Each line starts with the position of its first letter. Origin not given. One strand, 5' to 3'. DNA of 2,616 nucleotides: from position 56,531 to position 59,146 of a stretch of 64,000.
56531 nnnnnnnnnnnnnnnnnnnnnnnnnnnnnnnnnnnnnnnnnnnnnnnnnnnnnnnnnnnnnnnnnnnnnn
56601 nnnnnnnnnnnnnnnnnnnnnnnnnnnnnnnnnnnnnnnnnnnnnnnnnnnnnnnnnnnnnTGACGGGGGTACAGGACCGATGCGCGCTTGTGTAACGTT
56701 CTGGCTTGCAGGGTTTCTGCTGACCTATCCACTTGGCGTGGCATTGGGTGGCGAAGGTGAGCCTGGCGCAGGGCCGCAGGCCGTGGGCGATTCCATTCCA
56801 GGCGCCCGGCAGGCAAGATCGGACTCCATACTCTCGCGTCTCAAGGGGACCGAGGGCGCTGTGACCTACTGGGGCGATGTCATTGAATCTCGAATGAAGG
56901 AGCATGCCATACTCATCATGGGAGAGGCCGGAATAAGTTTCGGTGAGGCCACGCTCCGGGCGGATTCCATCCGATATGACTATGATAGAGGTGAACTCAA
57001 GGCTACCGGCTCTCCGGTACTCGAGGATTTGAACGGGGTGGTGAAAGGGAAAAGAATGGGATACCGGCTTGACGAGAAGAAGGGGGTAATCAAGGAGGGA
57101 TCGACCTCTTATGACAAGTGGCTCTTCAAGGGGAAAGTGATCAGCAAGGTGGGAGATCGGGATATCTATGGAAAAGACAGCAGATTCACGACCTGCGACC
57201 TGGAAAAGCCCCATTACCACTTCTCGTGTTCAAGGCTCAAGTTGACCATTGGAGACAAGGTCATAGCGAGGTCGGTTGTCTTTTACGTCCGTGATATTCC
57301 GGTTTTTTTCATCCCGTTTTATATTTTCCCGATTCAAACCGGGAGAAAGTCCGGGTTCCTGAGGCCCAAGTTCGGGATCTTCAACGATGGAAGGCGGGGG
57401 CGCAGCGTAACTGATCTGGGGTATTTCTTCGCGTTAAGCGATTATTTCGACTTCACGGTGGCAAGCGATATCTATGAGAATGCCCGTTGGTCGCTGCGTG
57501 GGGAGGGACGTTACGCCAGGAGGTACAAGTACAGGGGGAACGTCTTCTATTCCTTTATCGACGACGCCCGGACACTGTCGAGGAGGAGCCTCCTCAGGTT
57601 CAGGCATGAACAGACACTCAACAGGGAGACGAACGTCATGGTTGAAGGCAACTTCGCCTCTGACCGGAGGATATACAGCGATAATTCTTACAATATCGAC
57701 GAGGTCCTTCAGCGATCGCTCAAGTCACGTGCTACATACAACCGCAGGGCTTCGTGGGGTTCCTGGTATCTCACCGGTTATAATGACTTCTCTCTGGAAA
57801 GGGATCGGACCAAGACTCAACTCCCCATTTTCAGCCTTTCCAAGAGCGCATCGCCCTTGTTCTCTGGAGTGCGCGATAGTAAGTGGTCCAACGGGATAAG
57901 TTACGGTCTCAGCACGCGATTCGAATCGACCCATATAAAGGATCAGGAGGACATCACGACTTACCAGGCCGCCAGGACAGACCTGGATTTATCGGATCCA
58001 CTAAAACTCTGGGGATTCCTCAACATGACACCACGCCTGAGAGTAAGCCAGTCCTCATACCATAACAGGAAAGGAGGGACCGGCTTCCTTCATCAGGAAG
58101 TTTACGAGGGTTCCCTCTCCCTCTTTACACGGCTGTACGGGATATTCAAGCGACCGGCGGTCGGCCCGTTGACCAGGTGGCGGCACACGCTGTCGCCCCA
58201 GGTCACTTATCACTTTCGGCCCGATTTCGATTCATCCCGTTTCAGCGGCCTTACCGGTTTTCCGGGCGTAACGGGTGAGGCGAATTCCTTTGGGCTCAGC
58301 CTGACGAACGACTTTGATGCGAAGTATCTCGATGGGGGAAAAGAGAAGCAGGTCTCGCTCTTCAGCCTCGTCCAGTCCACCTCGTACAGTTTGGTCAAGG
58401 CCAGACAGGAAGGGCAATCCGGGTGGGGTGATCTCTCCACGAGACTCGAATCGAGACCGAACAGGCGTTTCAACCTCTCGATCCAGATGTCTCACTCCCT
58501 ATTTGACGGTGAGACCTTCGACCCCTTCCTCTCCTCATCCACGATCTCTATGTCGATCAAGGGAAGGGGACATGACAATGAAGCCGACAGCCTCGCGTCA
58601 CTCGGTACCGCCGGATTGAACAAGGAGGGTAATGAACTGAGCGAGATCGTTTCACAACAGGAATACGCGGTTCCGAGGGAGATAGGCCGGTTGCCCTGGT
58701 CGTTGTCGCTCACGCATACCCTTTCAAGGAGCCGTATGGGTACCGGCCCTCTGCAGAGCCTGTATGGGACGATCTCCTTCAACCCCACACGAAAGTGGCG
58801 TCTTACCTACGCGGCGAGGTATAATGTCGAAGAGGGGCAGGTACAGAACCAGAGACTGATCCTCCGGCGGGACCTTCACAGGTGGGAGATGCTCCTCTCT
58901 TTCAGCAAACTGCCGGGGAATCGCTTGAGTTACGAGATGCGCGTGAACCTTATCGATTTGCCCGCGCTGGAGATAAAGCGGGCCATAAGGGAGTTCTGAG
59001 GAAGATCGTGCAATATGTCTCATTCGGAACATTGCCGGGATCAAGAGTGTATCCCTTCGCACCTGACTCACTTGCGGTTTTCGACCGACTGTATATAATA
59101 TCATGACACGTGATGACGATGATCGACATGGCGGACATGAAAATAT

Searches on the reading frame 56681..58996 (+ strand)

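Call 59: search_protein_families(library=pfam, proteins=[window:56681-58996:+], max_evalue=0.00001)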
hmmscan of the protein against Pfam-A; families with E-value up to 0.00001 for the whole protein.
window:56681-58996:+ (772 aa): 1 family
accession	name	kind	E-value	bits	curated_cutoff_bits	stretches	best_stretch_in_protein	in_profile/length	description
PF19838.5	LptD_2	-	6.8e-51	173.8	22.5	1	194-605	1-461/464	LptD protein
